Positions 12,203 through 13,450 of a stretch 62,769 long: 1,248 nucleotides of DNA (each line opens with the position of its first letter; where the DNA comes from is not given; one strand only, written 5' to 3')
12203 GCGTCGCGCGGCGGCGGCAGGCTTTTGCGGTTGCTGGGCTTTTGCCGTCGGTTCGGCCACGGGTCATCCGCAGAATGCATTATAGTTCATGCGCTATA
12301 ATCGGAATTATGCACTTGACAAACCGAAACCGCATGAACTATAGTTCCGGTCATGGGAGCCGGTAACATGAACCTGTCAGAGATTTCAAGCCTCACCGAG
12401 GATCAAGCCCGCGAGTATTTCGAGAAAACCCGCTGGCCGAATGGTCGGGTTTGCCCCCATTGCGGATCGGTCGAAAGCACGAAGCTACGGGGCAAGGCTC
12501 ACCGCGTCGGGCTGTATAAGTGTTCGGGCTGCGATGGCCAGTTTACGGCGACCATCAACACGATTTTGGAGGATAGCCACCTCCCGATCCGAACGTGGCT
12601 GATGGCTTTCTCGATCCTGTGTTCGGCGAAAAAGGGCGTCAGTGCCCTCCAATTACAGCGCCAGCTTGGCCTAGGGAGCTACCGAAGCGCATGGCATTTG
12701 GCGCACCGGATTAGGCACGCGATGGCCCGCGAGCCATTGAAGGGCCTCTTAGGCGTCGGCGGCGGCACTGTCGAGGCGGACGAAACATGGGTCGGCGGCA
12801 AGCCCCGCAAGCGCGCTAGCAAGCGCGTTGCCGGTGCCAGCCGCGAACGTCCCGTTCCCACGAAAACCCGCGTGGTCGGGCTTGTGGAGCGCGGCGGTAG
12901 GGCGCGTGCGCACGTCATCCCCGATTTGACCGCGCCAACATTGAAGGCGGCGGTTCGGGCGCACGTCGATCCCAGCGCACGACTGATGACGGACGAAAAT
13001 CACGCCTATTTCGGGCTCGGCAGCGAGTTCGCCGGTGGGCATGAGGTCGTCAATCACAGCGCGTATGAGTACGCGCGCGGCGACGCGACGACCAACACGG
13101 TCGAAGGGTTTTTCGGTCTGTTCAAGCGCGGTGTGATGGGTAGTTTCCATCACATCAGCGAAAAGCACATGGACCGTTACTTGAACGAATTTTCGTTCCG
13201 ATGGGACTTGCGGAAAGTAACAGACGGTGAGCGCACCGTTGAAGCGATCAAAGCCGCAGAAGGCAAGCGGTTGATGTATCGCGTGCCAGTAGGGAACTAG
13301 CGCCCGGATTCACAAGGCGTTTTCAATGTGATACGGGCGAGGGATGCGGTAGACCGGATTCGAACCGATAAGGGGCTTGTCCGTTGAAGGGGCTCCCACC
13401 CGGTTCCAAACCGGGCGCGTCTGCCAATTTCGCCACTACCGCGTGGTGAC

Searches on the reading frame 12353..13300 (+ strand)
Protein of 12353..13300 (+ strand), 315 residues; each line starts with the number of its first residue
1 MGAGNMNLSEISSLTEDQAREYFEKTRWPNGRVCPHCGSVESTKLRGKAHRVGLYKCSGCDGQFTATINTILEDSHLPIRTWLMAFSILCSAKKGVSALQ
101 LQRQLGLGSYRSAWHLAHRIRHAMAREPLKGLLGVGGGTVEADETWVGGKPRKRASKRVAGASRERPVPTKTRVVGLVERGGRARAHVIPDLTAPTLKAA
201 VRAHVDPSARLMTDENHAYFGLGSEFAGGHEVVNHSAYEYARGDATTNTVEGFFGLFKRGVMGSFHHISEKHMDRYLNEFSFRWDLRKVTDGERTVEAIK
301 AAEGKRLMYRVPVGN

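Call 78: search_protein_families(library=ncbifam, proteins=[window:12353-13300:+], max_evalue=0.001)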
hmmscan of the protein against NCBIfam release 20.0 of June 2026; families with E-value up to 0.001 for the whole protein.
window:12353-13300:+ (315 aa): 2 families
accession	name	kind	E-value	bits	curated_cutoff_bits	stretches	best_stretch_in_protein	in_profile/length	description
NF033547.1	transpos_IS1595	equivalog_domain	2.7e-56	190.8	75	1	75-287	2-215/215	IS1595 family transposase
NF050000.1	IS1_IS1595_Zn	domain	0.00033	21.1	28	1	34-67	1-34/34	IS1/IS1595 family N-terminal zinc-binding domain-containing protein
